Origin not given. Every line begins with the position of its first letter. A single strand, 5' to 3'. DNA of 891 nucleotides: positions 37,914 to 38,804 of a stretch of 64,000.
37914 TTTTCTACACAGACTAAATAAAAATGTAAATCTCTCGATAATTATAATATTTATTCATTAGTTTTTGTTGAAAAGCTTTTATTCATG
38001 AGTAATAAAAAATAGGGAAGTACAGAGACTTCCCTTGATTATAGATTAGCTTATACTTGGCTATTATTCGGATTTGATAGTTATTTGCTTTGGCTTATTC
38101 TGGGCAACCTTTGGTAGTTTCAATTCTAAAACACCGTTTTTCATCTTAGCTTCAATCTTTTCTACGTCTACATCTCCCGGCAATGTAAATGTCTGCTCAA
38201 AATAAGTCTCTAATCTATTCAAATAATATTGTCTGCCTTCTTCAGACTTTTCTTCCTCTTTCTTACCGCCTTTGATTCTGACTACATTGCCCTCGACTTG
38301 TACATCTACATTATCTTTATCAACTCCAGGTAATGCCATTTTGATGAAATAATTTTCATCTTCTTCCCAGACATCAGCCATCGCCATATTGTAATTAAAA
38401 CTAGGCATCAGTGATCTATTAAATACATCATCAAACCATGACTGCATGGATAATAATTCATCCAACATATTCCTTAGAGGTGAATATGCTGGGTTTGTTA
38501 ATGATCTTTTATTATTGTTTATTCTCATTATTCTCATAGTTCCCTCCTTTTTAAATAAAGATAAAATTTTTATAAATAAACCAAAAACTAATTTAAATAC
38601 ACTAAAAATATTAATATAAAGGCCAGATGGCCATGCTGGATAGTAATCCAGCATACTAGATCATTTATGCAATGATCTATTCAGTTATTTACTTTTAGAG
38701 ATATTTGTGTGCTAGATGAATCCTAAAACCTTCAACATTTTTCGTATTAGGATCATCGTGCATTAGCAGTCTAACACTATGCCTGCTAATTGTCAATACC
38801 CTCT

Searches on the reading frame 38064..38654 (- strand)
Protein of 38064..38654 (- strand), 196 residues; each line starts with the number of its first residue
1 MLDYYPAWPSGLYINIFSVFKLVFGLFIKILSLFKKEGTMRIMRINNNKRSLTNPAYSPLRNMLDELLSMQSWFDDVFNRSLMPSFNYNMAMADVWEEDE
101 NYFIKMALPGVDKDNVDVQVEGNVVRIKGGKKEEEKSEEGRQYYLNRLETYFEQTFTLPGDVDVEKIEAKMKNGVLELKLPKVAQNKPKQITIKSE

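Call 3: search_protein_families(library=pfam, proteins=[window:38064-38654:-], max_evalue=1)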
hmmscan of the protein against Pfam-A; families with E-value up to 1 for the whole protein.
window:38064-38654:- (196 aa): 6 families
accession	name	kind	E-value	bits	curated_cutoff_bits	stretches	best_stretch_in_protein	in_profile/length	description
PF00011.27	HSP20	-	1.8e-23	83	20.8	1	94-193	1-101/102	Hsp20/alpha crystallin family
PF17886.7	ArsA_HSP20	-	3.7e-06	26.9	22.5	1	100-179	2-62/63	HSP20-like domain found in ArsA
PF18046.7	FKBP26_C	-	0.00019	22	27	1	102-128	7-33/72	FKBP26_C-terminal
PF04969.22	CS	-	0.0092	17.4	21.3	1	103-182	13-78/78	CS domain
PF24644.1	DUF7638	-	0.022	15.2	27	1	139-184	22-67/106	Domain of unknown function (DUF7638)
PF25765.1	PLK4_bind_CEP192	-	0.19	11.7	22.7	0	143-154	23-34/44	CEP192, PLK4 binding region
